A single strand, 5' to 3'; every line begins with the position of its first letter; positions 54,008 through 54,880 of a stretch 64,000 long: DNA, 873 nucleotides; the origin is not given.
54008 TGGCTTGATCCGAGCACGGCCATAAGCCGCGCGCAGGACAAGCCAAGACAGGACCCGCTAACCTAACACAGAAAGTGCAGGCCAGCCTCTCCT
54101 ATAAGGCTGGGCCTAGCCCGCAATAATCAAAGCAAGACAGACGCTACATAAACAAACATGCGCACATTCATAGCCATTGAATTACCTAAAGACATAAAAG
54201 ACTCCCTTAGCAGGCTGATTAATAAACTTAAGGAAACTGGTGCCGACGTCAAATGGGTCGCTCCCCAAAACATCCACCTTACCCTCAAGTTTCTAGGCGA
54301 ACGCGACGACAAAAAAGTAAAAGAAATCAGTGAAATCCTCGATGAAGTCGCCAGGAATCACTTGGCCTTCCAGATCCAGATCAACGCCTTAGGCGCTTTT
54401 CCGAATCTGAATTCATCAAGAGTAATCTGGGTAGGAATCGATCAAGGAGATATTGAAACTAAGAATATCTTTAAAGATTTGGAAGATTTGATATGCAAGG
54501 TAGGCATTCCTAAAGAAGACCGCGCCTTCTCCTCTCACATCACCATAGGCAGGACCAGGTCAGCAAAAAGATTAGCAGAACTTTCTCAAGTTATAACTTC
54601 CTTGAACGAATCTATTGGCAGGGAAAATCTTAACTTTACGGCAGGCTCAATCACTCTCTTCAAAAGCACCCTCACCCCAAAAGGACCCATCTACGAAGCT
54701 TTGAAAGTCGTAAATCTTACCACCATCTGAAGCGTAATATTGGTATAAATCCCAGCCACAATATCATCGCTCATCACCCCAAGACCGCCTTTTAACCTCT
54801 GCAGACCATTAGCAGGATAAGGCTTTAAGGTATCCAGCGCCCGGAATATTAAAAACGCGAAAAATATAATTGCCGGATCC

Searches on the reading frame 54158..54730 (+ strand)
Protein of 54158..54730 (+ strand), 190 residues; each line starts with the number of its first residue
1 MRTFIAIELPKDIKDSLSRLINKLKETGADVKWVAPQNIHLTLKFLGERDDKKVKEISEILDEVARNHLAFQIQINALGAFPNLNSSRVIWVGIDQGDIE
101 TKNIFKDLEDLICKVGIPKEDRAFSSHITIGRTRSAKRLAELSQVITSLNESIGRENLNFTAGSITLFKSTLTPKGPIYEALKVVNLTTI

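Call 7: search_protein_families(library=pfam, proteins=[window:54158-54730:+], max_evalue=1)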
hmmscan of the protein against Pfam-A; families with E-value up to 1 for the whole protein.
window:54158-54730:+ (190 aa): 7 families
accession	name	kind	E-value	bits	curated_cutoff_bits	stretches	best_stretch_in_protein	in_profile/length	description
PF02834.22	LigT_PEase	-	1.6e-30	105.5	23.3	2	7-91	1-87/87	LigT like Phosphoesterase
PF13563.12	2_5_RNA_ligase2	-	1.5e-12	48.3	27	1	15-169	3-147/152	2'-5' RNA ligase superfamily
PF10469.15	AKAP7_NLS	-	4e-06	27.3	24.4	1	4-144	4-160/208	AKAP7 2'5' RNA ligase-like domain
PF09749.15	HVSL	-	0.0033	17.3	26.8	1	4-153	45-211/242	Uncharacterised conserved protein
PF04691.17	ApoC-I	-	0.05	13.9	28.3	0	51-68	12-29/61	Apolipoprotein C-I (ApoC-1)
PF03345.20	OST48_N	-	0.052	13.3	36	0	11-49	9-47/246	OST48, N-terminal domain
PF03028.21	Dynein_heavy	-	0.095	13.1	30.5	1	19-51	48-77/115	Dynein heavy chain region D6 P-loop domain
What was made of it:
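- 54158..54730 (+): Right flank: thpR (RNA 2',3'-cyclic phosphodiesterase, LigT family), native core gene. Pfam LigT_PEase E 1.6e-30 (call 7).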

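Call 31: find_homologous_proteins(query=window:54158-54730:+, max_evalue=1e-30)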
Query window:54158-54730:+ (190 aa): 1777 proteins with E <= 1e-30 among 3404 candidates; the best 120 are listed.
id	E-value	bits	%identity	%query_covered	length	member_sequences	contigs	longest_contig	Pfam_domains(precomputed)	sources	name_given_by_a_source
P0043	3.7e-117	406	100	100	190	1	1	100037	PF10469.16,PF02834.23,PF13563.13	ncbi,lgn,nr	ncbi:MAG: RNA 2',3'-cyclic phosphodiesterase [Candidatus Omnitrophica bacterium]|nr:RNA 2',3'-cyclic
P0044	1.6e-104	365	89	99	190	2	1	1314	PF02834.23,PF13563.13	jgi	jgi:2'-5' RNA ligase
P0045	1.3e-98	346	85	99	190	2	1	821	PF10469.16,PF02834.23,PF13563.13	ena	-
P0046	2.1e-98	345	84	99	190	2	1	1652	PF10469.16,PF02834.23,PF13563.13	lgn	-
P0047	2.9e-98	345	85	99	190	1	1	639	PF10469.16,PF02834.23,PF13563.13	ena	-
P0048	4.9e-98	344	85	99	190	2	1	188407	PF10469.16,PF02834.23,PF13563.13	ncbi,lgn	-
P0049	1.3e-93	330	82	99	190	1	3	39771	PF10469.16,PF02834.23,PF13563.13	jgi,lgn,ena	jgi:2'-5' RNA ligase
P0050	3.5e-93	328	81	99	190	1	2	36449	PF10469.16,PF02834.23,PF13563.13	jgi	jgi:2'-5' RNA ligase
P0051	4.4e-91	321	79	99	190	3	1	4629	PF10469.16,PF02834.23,PF13563.13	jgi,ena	-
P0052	1.1e-82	294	73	99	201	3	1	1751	PF10469.16,PF02834.23,PF13563.13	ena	-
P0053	4.8e-78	279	71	99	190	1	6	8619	PF10469.16,PF02834.23,PF13563.13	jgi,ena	jgi:2'-5' RNA ligase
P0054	4.0e-73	263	65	99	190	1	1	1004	PF10469.16,PF02834.23,PF13563.13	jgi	jgi:2'-5' RNA ligase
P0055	8.7e-73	262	65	100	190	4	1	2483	PF10469.16,PF02834.23,PF13563.13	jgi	-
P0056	4.4e-72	259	65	99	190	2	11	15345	PF10469.16,PF02834.23,PF13563.13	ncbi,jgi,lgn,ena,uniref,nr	ncbi:MAG: RNA 2',3'-cyclic phosphodiesterase [Candidatus Omnitrophica bacterium CG08_land_8_20_14_0_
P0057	1.3e-71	258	65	99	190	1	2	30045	PF10469.16,PF02834.23,PF13563.13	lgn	-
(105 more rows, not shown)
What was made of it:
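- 54158..54730 (+): A 100% identical protein comes from an NCBI Candidatus Omnitrophica MAG (call 31).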

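Call 33: find_encoding_contigs(protein=P0048, flank=5000, max_places=2)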
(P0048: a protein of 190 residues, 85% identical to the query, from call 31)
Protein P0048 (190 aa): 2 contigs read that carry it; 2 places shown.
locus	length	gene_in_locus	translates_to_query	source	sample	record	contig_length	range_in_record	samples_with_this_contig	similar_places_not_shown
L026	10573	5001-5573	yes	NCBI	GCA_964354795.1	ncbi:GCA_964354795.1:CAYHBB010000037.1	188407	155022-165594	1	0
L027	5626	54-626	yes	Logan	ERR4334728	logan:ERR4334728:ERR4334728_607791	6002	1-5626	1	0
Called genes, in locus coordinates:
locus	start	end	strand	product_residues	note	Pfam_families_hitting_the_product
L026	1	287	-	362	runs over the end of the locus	PF00383:dCMP_cyt_deam_1, PF14437:MafB19-deam, PF01872:RibD_C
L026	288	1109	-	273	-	PF02811:PHP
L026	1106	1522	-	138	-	PF01029:NusB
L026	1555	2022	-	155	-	PF00885:DMRL_synthase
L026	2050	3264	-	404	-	PF00926:DHBP_synthase, PF00925:GTP_cyclohydro2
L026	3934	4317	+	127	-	PF02464:CinA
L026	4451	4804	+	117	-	-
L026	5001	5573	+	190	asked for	PF10469:AKAP7_NLS (weak), PF02834:LigT_PEase, PF13563:2_5_RNA_ligase2, PF02834:LigT_PEase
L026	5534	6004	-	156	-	PF04608:PgpA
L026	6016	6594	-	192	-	PF01066:CDP-OH_P_transf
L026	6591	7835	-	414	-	PF00919:UPF0004, PF04055:Radical_SAM, PF01938:TRAM (weak), PF18693:TRAM_2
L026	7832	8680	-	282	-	PF12844:HTH_19 (weak), PF13413:HTH_25, PF13464:RodZ_C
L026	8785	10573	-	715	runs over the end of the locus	PF13491:FtsK_4TM, PF17854:FtsK_alpha, PF01580:FtsK_SpoIIIE, PF09397:FtsK_gamma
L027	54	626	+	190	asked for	PF10469:AKAP7_NLS (weak), PF02834:LigT_PEase, PF13563:2_5_RNA_ligase2, PF02834:LigT_PEase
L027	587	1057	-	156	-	PF04608:PgpA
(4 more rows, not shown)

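Call 34: find_encoding_contigs(protein=P0049, flank=5000, max_places=2)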
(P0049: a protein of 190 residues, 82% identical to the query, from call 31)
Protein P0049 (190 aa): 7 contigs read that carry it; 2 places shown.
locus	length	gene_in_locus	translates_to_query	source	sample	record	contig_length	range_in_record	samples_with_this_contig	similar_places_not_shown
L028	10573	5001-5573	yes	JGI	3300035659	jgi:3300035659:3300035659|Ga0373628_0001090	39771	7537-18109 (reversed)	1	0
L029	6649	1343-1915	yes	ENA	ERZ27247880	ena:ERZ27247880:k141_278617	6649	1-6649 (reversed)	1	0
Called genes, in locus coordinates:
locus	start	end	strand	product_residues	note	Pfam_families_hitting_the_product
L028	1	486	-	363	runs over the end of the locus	PF00383:dCMP_cyt_deam_1, PF14437:MafB19-deam, PF01872:RibD_C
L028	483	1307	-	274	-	PF02811:PHP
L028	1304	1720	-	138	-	PF01029:NusB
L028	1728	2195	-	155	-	PF00885:DMRL_synthase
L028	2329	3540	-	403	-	PF00926:DHBP_synthase, PF00925:GTP_cyclohydro2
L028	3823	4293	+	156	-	PF02464:CinA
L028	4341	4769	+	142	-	-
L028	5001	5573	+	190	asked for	PF10469:AKAP7_NLS, PF02834:LigT_PEase, PF13563:2_5_RNA_ligase2, PF02834:LigT_PEase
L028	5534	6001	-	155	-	PF04608:PgpA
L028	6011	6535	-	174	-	PF01066:CDP-OH_P_transf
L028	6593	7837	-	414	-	PF00919:UPF0004, PF04055:Radical_SAM, PF18693:TRAM_2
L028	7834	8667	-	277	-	PF12844:HTH_19 (weak), PF13413:HTH_25, PF13464:RodZ_C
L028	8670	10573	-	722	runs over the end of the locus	PF13491:FtsK_4TM, PF17854:FtsK_alpha, PF01580:FtsK_SpoIIIE, PF09397:FtsK_gamma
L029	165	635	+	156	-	PF02464:CinA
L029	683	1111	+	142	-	-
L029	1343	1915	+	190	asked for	PF10469:AKAP7_NLS, PF02834:LigT_PEase, PF13563:2_5_RNA_ligase2, PF02834:LigT_PEase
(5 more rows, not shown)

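Call 35: find_encoding_contigs(protein=P0050, flank=5000, max_places=2)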
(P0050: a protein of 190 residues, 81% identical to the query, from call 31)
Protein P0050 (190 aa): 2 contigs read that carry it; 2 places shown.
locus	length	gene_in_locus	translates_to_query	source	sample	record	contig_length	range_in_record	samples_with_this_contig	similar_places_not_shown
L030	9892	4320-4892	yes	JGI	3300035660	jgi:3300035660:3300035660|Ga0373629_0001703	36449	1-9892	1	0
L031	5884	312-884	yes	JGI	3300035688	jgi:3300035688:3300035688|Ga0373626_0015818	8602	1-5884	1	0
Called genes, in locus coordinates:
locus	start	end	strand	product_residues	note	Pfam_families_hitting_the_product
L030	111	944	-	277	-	PF02811:PHP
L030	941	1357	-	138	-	PF01029:NusB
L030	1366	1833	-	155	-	PF00885:DMRL_synthase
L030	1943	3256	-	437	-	PF00926:DHBP_synthase, PF00925:GTP_cyclohydro2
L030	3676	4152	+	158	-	PF02464:CinA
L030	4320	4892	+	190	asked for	PF10469:AKAP7_NLS, PF02834:LigT_PEase, PF13563:2_5_RNA_ligase2, PF02834:LigT_PEase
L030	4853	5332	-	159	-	PF04608:PgpA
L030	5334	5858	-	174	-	PF01066:CDP-OH_P_transf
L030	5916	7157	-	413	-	PF00919:UPF0004, PF04055:Radical_SAM, PF18693:TRAM_2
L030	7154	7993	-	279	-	PF12844:HTH_19, PF13413:HTH_25, PF13464:RodZ_C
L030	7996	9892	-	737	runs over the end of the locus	PF13491:FtsK_4TM, PF17854:FtsK_alpha, PF01580:FtsK_SpoIIIE, PF09397:FtsK_gamma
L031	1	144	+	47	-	?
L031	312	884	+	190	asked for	PF10469:AKAP7_NLS, PF02834:LigT_PEase, PF13563:2_5_RNA_ligase2, PF02834:LigT_PEase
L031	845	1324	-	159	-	PF04608:PgpA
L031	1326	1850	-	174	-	PF01066:CDP-OH_P_transf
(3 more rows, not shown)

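Call 43: search_protein_families(library=pfam, proteins=[L026:4451-4804:+, L028:4341-4769:+], max_evalue=1)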
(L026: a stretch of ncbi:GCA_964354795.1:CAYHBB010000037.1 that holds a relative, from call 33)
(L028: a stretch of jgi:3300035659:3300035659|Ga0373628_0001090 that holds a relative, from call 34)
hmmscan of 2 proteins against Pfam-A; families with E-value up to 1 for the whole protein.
L026:4451-4804:+ (117 aa): 1 family
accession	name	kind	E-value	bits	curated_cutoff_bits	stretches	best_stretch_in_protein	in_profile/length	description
PF19686.4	DUF6188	-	0.025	15.3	27.1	1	13-108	5-98/121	Family of unknown function (DUF6188)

L028:4341-4769:+ (142 aa): 0 families

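Call 51: search_protein_families(library=padloc, proteins=[L026:4451-4804:+, L028:4341-4769:+], max_evalue=1)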
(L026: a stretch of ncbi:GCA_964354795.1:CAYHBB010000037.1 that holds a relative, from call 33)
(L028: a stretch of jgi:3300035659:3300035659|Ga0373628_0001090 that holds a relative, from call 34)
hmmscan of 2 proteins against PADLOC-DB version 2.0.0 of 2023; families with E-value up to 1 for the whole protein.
L026:4451-4804:+ (117 aa): 0 families

L028:4341-4769:+ (142 aa): 0 families

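Call 52: search_protein_families(library=ncbifam, proteins=[L026:4451-4804:+, L028:4341-4769:+], max_evalue=1)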
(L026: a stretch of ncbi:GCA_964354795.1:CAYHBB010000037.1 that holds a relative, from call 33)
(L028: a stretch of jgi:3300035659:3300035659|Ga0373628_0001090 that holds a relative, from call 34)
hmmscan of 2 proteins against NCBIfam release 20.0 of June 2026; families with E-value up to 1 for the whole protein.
L026:4451-4804:+ (117 aa): 1 family
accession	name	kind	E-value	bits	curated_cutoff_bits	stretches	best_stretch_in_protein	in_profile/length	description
TIGR02251.1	HIF-SF_euk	subfamily_domain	0.22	11.3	139.15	1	3-51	101-147/168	dullard-like phosphatase domain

L028:4341-4769:+ (142 aa): 0 families

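Call 53: find_encoding_contigs(protein=P0053, flank=3000, max_places=3)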
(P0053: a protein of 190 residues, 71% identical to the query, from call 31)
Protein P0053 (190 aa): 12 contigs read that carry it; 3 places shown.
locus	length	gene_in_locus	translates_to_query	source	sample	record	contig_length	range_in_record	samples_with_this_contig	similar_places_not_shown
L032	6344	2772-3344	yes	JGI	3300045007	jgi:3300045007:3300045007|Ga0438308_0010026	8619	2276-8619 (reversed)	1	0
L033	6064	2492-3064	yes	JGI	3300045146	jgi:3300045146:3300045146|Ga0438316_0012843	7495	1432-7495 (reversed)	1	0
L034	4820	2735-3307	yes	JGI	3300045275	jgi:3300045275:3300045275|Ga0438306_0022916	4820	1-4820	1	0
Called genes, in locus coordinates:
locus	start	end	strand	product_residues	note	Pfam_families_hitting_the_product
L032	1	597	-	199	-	?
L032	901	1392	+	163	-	PF02464:CinA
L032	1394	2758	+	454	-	-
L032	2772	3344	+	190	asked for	PF10469:AKAP7_NLS, PF02834:LigT_PEase, PF13563:2_5_RNA_ligase2, PF02834:LigT_PEase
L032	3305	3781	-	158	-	PF04608:PgpA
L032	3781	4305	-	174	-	PF01066:CDP-OH_P_transf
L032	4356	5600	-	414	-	PF00919:UPF0004, PF04055:Radical_SAM, PF18693:TRAM_2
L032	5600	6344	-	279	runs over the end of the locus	PF12844:HTH_19, PF13413:HTH_25, PF13464:RodZ_C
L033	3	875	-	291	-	?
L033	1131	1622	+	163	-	PF02464:CinA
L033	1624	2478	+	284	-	-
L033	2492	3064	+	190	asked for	PF10469:AKAP7_NLS, PF02834:LigT_PEase, PF13563:2_5_RNA_ligase2, PF02834:LigT_PEase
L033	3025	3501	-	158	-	PF04608:PgpA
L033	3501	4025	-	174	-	PF01066:CDP-OH_P_transf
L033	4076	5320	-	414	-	PF00919:UPF0004, PF04055:Radical_SAM, PF18693:TRAM_2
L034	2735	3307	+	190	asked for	PF10469:AKAP7_NLS, PF02834:LigT_PEase, PF13563:2_5_RNA_ligase2, PF02834:LigT_PEase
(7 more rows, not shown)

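Call 54: find_encoding_contigs(protein=P0056, flank=3000, max_places=3)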
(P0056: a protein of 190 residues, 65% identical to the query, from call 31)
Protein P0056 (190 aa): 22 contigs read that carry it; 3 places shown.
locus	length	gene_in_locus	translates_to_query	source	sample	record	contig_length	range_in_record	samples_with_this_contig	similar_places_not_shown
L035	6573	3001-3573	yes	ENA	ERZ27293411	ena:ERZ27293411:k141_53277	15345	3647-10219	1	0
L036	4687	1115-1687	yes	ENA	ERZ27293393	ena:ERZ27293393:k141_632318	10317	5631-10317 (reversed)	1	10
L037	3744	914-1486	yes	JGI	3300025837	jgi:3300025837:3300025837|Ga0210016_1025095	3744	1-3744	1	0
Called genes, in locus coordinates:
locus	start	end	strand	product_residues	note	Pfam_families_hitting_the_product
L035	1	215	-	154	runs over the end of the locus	PF00885:DMRL_synthase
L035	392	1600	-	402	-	PF00926:DHBP_synthase, PF00925:GTP_cyclohydro2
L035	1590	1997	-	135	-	-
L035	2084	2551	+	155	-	PF02464:CinA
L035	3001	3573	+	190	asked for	PF10469:AKAP7_NLS (weak), PF02834:LigT_PEase, PF13563:2_5_RNA_ligase2, PF02834:LigT_PEase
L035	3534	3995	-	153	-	PF04608:PgpA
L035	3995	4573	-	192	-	PF01066:CDP-OH_P_transf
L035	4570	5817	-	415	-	PF00919:UPF0004, PF04055:Radical_SAM, PF18693:TRAM_2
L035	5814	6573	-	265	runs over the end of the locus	PF12844:HTH_19, PF13413:HTH_25, PF13464:RodZ_C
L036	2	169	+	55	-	?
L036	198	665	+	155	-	PF02464:CinA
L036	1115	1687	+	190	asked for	PF10469:AKAP7_NLS (weak), PF02834:LigT_PEase, PF13563:2_5_RNA_ligase2, PF02834:LigT_PEase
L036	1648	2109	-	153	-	PF04608:PgpA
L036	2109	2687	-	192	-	PF01066:CDP-OH_P_transf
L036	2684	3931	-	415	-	PF00919:UPF0004, PF04055:Radical_SAM, PF18693:TRAM_2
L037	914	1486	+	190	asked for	PF10469:AKAP7_NLS (weak), PF02834:LigT_PEase, PF13563:2_5_RNA_ligase2, PF02834:LigT_PEase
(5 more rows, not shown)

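Call 96: find_encoding_contigs(protein=P0051, flank=4000, max_places=3)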
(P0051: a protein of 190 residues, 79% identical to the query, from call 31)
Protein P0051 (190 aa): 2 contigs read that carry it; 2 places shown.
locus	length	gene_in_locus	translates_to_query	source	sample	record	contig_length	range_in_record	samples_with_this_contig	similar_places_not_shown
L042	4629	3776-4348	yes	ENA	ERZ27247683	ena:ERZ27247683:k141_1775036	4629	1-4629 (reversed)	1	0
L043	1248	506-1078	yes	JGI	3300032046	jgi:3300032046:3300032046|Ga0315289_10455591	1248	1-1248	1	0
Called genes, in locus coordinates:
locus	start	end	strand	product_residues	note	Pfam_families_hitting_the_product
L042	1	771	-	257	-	?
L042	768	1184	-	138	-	PF01029:NusB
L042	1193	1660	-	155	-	PF00885:DMRL_synthase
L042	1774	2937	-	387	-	PF00926:DHBP_synthase, PF00925:GTP_cyclohydro2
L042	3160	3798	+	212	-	PF02464:CinA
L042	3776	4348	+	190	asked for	PF10469:AKAP7_NLS, PF02834:LigT_PEase, PF13563:2_5_RNA_ligase2, PF02834:LigT_PEase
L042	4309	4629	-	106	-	?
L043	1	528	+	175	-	?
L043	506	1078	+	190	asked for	PF10469:AKAP7_NLS, PF02834:LigT_PEase, PF13563:2_5_RNA_ligase2, PF02834:LigT_PEase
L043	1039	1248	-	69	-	?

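Call 97: find_encoding_contigs(protein=P0044, flank=4000, max_places=3)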
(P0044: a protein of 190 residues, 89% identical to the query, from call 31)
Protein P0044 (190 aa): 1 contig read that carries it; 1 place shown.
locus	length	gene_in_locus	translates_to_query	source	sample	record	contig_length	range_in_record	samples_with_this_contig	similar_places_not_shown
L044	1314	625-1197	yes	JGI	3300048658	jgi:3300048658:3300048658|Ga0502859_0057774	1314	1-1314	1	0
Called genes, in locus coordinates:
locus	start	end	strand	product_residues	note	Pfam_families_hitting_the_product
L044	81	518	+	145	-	PF02464:CinA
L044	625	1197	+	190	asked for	PF02834:LigT_PEase, PF13563:2_5_RNA_ligase2, PF02834:LigT_PEase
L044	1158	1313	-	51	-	?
